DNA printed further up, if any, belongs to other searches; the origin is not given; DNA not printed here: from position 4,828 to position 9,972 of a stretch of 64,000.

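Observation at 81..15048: Three giant secreted GH13 enzymes in tandem, all ending in the same non-catalytic C-terminal cassette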

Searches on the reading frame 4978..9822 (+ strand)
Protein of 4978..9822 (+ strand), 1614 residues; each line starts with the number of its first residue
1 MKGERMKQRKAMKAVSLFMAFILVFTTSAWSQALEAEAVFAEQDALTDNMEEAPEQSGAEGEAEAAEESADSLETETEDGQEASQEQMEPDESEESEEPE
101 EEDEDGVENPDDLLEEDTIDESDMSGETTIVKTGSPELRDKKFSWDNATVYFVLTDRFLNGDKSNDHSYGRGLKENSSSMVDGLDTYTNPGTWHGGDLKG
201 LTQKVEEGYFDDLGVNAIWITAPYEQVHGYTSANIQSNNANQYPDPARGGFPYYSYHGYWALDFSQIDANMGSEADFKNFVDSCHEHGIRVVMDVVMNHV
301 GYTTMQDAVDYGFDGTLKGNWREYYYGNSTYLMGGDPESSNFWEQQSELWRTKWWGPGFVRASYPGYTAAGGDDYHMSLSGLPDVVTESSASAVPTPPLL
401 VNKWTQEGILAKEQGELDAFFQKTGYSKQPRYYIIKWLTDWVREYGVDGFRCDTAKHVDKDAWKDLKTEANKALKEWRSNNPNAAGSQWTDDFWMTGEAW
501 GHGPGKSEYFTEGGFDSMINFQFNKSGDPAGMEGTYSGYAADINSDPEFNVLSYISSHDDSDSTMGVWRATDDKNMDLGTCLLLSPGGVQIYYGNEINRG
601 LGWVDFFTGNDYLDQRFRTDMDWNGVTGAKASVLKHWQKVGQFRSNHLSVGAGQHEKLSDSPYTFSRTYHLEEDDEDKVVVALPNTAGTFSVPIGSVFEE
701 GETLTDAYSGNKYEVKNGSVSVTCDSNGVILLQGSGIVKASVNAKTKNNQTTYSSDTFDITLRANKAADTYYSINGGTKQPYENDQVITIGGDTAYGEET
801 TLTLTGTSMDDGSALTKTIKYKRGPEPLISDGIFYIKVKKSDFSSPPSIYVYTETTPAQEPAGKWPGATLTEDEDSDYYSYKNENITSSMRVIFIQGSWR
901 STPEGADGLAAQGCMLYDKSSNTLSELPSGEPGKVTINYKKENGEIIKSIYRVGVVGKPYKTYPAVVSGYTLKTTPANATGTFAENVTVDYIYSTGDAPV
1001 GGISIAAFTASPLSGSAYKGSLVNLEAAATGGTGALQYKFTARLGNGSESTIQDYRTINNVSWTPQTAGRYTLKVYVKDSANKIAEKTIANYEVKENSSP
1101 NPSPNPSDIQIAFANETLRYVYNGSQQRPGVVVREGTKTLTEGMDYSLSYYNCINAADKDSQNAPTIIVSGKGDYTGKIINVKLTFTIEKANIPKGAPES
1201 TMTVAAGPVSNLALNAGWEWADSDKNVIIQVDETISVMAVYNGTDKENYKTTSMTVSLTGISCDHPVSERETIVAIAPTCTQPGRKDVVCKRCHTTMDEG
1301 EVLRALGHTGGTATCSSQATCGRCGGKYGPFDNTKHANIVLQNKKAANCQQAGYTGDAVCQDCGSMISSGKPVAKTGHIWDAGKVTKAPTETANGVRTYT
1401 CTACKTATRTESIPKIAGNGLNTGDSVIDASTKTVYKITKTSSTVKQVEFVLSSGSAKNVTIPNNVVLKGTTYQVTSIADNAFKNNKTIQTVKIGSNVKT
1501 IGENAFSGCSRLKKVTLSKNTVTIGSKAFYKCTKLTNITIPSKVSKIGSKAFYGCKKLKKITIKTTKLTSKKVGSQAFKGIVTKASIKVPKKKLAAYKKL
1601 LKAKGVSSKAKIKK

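Call 6: search_protein_families(library=pfam, proteins=[window:4978-9822:+], max_evalue=0.01)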
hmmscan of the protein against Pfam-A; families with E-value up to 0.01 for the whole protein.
window:4978-9822:+ (1614 aa): 8 families
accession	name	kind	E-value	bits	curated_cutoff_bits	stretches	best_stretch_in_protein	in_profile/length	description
PF00128.31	Alpha-amylase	-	9.3e-32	111.3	22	2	152-342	1-133/446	Alpha amylase, catalytic domain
PF13306.12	LRR_5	-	1.5e-27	96.5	27.7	1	1476-1592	1-111/127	BspA type Leucine rich repeat region (6 copies)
PF16738.10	CBM26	-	8.5e-10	39.1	28.1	1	839-899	5-62/70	Starch-binding module 26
PF06458.18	MucBP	-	1.1e-08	36.1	23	1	934-993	1-62/63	MucBP domain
PF13855.12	LRR_8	-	1.2e-06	28.6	27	1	1475-1520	13-59/61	Leucine rich repeat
PF07495.19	Y_Y_Y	-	4.2e-06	27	26.6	1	1033-1094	5-64/65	Y_Y_Y domain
PF22460.2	Neopullulanase-like_C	-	0.0014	19.4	27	1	679-721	22-66/79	Neopullulanase-like, C-terminal domain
PF00801.26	PKD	-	0.0084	16.5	23.5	0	1014-1085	8-73/80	PKD domain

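Call 7: search_protein_families(library=ncbifam, proteins=[window:4978-9822:+], max_evalue=0.01)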
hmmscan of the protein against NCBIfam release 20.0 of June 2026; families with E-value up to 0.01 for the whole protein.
window:4978-9822:+ (1614 aa): 37 families (the best 25 are shown)
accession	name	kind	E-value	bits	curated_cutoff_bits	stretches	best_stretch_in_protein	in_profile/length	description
NF007060.0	PRK09505.2-5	equivalog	5.9e-139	464.1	790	2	142-681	189-686/690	alpha-amylase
NF007059.0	PRK09505.2-4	equivalog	4e-124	415.4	865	2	135-681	176-678/683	alpha-amylase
NF007052.0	PRK09505.1-2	equivalog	4.6e-122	408.4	749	1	141-682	182-671/677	alpha-amylase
NF007053.0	PRK09505.1-3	equivalog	5.9e-122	408.1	1269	1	139-681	182-680/687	alpha-amylase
NF007057.0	PRK09505.2-2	equivalog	3.7e-118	395.6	931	1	139-674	190-684/694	alpha-amylase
NF007054.0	PRK09505.1-4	equivalog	1.5e-115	387.1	1385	1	142-681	183-670/676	alpha-amylase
NF007051.0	PRK09505.1-1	equivalog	9.8e-115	384.1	864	2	125-683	176-681/686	alpha-amylase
NF007058.0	PRK09505.2-3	equivalog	2.7e-114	382.9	897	1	140-668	202-707/742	alpha-amylase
NF007055.0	PRK09505.1-6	equivalog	4.6e-114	382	1458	1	142-670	182-663/675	alpha-amylase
NF007056.0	PRK09505.2-1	equivalog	1e-49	169.8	624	3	139-295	111-237/554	alpha-amylase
NF041090.1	Cyc-maltodext_AglB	equivalog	3.4e-22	78.9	540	3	255-303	92-140/470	cyclomaltodextrinase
NF008051.0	PRK10785.1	equivalog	1.5e-17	63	568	2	254-325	205-280/607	maltodextrin glucosidase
TIGR02402.1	trehalose_TreZ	equivalog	2.4e-12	46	538.8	2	266-301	152-187/545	malto-oligosyltrehalose trehalohydrolase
TIGR02104.1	pulA_typeI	equivalog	2e-11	42.7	504.5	2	274-303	228-256/605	type I pullulanase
TIGR02456.1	treS_nterm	equivalog_domain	2.2e-10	39.7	678.35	1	257-301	58-102/539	maltose alpha-D-glucosyltransferase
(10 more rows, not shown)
